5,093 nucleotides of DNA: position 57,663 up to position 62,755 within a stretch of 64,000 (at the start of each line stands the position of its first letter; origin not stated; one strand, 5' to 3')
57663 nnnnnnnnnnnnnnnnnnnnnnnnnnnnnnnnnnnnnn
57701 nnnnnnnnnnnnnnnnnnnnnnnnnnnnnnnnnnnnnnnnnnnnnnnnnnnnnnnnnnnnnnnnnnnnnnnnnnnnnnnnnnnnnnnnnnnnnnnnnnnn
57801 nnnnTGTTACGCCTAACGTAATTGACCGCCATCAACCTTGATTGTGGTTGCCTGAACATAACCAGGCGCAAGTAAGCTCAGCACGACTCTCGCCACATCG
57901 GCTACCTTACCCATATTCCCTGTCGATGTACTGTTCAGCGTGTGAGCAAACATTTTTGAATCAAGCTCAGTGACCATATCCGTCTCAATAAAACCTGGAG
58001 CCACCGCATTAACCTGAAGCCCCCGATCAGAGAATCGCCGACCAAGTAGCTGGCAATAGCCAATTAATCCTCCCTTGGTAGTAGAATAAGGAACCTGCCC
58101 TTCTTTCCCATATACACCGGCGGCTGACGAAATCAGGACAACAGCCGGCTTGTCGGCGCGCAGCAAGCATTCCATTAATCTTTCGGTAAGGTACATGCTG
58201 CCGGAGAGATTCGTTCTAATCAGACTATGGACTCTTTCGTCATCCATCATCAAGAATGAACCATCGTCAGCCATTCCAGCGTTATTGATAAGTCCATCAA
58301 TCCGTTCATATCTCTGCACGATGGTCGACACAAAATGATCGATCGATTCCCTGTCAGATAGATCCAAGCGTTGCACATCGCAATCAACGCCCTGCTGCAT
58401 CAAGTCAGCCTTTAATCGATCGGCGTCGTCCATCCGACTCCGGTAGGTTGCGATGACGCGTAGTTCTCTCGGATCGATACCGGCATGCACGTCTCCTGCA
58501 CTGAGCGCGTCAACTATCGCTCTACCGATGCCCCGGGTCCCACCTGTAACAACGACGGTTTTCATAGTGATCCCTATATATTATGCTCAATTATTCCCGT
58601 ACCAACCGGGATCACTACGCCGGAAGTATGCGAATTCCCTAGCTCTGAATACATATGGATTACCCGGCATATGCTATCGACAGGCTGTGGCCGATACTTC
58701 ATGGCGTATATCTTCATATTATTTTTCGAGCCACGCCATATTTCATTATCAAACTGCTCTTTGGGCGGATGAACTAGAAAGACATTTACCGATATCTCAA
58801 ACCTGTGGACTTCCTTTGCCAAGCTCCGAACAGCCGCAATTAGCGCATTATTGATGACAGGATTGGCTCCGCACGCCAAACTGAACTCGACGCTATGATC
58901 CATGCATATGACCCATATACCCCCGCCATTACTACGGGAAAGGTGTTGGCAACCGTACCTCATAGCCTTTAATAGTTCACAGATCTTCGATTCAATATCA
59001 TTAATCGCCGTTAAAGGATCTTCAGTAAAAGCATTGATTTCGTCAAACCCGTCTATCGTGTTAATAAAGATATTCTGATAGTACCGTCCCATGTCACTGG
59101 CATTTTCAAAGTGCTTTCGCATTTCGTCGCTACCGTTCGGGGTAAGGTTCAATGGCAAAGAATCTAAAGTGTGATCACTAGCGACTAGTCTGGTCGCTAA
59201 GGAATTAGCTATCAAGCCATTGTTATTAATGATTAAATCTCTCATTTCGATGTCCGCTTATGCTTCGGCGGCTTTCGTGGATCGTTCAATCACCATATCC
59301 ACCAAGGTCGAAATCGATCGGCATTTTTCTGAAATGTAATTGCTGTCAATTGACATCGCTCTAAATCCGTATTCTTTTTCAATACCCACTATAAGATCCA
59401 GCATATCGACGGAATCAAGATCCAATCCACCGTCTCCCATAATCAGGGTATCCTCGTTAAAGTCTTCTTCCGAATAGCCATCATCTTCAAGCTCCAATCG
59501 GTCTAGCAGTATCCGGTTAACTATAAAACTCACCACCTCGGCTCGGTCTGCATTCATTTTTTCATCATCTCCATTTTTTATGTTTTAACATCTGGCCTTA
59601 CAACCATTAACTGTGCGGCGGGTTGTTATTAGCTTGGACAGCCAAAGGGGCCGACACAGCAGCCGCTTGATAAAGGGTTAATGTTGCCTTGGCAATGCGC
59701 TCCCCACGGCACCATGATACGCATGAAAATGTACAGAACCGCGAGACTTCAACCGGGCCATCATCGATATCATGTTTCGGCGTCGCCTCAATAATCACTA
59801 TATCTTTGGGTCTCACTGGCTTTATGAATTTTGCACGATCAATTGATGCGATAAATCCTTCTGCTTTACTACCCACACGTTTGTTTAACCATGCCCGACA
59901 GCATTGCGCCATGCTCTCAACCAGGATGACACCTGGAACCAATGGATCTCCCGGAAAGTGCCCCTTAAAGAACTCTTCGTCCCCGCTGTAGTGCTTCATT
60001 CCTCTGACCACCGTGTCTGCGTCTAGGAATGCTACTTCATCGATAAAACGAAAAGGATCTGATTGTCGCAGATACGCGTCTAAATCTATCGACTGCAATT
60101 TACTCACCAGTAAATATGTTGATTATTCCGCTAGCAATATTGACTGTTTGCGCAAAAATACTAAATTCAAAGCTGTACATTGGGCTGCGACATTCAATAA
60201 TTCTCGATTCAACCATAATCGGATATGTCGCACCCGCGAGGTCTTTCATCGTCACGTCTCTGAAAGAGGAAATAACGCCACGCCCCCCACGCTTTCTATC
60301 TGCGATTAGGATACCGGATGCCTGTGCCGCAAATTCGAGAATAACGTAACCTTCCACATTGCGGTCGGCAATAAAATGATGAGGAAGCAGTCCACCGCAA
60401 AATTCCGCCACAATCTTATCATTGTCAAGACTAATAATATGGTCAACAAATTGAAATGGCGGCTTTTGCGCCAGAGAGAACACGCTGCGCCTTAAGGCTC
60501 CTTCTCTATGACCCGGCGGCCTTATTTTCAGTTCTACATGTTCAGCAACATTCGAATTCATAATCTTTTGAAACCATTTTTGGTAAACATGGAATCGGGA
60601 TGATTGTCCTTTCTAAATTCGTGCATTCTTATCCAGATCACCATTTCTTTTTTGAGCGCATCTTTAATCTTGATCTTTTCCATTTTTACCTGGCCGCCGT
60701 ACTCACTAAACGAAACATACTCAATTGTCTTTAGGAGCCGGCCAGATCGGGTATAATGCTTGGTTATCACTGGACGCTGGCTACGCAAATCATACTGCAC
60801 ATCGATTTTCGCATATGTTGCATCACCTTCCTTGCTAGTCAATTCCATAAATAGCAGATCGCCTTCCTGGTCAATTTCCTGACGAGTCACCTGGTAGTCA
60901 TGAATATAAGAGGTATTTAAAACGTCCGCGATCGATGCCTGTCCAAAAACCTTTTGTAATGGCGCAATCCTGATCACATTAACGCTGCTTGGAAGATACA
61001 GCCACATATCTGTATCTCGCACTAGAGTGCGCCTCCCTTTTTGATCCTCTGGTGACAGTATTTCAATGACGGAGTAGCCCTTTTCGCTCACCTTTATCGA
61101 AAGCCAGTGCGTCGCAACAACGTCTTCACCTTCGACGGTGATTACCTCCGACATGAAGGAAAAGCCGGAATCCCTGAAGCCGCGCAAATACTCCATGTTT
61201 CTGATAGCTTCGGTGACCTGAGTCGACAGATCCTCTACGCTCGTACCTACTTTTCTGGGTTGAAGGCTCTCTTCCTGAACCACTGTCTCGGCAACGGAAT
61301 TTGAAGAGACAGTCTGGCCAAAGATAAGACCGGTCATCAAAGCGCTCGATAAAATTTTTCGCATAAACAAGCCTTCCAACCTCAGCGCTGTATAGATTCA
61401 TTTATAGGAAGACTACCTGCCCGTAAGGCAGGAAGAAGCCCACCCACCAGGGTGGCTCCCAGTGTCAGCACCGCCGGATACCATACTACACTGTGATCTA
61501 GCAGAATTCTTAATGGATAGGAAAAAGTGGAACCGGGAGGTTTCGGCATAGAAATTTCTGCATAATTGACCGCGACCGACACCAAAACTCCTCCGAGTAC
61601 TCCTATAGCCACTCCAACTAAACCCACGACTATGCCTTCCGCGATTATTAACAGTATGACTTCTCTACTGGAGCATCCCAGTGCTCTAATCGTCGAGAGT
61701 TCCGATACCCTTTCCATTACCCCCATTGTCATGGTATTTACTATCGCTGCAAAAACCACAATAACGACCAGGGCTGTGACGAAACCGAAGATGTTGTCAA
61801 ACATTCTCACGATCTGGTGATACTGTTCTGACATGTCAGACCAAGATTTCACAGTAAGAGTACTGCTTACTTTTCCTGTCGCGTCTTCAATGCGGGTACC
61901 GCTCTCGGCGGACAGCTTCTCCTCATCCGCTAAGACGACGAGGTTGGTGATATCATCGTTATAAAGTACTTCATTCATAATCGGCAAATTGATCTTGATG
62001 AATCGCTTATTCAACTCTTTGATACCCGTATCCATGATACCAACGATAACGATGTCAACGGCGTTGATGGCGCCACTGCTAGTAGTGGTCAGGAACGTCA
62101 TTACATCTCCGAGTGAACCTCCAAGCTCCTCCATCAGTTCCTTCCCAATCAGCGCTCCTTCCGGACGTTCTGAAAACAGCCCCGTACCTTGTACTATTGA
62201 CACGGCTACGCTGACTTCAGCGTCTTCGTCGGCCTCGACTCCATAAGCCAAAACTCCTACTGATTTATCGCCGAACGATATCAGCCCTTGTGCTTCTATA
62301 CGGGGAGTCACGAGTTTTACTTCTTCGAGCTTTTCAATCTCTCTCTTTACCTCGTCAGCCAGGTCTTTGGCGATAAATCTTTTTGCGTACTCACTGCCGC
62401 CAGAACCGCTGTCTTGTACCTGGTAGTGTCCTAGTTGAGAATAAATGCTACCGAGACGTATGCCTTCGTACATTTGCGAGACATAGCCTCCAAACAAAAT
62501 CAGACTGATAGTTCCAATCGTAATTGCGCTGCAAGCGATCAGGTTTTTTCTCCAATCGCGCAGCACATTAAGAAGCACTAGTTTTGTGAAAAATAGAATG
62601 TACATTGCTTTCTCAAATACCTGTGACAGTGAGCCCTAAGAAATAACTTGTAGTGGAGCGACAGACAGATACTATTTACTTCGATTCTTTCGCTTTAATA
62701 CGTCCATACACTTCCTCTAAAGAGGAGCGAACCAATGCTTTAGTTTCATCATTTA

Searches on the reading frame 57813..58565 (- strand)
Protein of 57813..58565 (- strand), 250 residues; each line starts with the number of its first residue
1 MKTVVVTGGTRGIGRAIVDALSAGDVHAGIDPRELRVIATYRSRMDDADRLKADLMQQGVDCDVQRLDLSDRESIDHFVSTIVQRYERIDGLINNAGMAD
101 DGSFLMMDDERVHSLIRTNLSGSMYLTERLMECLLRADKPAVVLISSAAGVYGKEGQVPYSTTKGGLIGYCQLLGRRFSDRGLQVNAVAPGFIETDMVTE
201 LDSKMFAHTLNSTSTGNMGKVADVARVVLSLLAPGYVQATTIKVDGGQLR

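Call 51: search_protein_families(library=ncbifam, proteins=[window:57813-58565:-], max_evalue=1e-8)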
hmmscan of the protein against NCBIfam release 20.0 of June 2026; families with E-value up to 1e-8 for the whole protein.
window:57813-58565:- (250 aa): 192 families (the best 25 are shown)
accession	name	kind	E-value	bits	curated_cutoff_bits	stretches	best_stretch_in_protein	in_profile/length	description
TIGR01830.1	3oxo_ACP_reduc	equivalog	3.7e-54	183.9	297.75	1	4-247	1-237/239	3-oxoacyl-[acyl-carrier-protein] reductase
NF004197.0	PRK05653.1-1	equivalog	1.6e-48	165.5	332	1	2-248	8-246/249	3-oxoacyl-ACP reductase FabG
NF009466.0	PRK12826.1-2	subfamily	5.8e-47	160.2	222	1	2-248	4-244/248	3-oxoacyl-ACP reductase FabG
NF053542.1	FlxB_rubin_SDR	equivalog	3.5e-46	157.9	340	1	2-247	1-238/239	flexirubin biosynthesis SDR family reductase FlxB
NF004200.0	PRK05653.1-5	equivalog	4.2e-43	147.6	273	1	2-247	3-240/242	3-oxoacyl-ACP reductase FabG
NF004199.0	PRK05653.1-4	equivalog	2.7e-42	145.1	301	1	2-248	6-245/247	3-oxoacyl-ACP reductase FabG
TIGR01829.1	AcAcCoA_reduct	subfamily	2.8e-42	145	302.1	1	4-248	3-240/242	acetoacetyl-CoA reductase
NF004198.0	PRK05653.1-3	equivalog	7e-41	140.3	296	1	2-248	8-246/248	3-oxoacyl-ACP reductase FabG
NF047420.2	EF_P_mod_YmfI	equivalog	1.2e-40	139.7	238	1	4-247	2-234/236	elongation factor P 5-aminopentanone reductase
NF009464.0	PRK12824.1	subfamily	2.2e-40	138.9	269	1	2-248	3-242/245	3-oxoacyl-ACP reductase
NF006110.0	PRK08261.1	equivalog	1.9e-38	132.5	410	1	2-235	215-435/454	3-oxoacyl-ACP reductase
NF040605.2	mycolic_FabG1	exception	2.4e-38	132.3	420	1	2-248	2-229/233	3-oxoacyl-ACP reductase FabG1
NF005559.1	PRK07231.1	subfamily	1.2e-36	126.5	215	1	2-249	5-248/249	glucose 1-dehydrogenase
TIGR01831.1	fabG_rel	equivalog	3.2e-36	124.9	338.85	1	4-248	1-238/239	3-ketoacyl-ACP reductase FabG2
NF005056.0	PRK06463.1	equivalog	2.8e-34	118.5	339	1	2-249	8-248/255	3-ketoacyl-(acyl-carrier-protein) reductase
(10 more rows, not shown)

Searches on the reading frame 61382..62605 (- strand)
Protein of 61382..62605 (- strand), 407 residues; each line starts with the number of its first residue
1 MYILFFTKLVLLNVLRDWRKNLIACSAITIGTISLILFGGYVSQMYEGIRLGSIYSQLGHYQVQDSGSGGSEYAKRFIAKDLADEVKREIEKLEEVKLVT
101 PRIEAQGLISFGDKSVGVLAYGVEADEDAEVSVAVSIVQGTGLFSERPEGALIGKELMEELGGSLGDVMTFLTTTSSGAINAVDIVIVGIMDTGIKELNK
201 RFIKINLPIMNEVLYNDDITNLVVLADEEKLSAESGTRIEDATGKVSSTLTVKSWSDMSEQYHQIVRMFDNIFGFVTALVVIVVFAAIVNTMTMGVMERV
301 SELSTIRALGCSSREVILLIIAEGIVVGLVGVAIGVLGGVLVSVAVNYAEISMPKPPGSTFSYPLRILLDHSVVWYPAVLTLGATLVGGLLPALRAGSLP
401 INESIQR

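Call 51: search_protein_families(library=ncbifam, proteins=[window:61382-62605:-], max_evalue=1e-8)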
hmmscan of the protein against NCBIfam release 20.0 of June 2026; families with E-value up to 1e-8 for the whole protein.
window:61382-62605:- (407 aa): 5 families
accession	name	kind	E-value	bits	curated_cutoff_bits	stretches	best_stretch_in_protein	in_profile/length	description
TIGR02212.1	lolCE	equivalog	6e-31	107.8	362.45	1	23-397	26-400/411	lipoprotein-releasing ABC transporter permease subunit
TIGR02213.1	lolE_release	exception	3.5e-18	65.6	540.35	1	85-345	77-341/411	lipoprotein-releasing ABC transporter permease subunit LolE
NF008357.0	PRK11146.1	exception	6.2e-17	61.5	439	1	84-346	79-345/414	lipoprotein-releasing ABC transporter permease subunit LolE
NF008076.0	PRK10814.1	exception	1.4e-12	47.4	473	1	89-398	83-389/399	lipoprotein-releasing ABC transporter permease subunit LolC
TIGR03434.1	ADOP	subfamily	4e-09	35.1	622.3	0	247-406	251-400/803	ADOP family duplicated permease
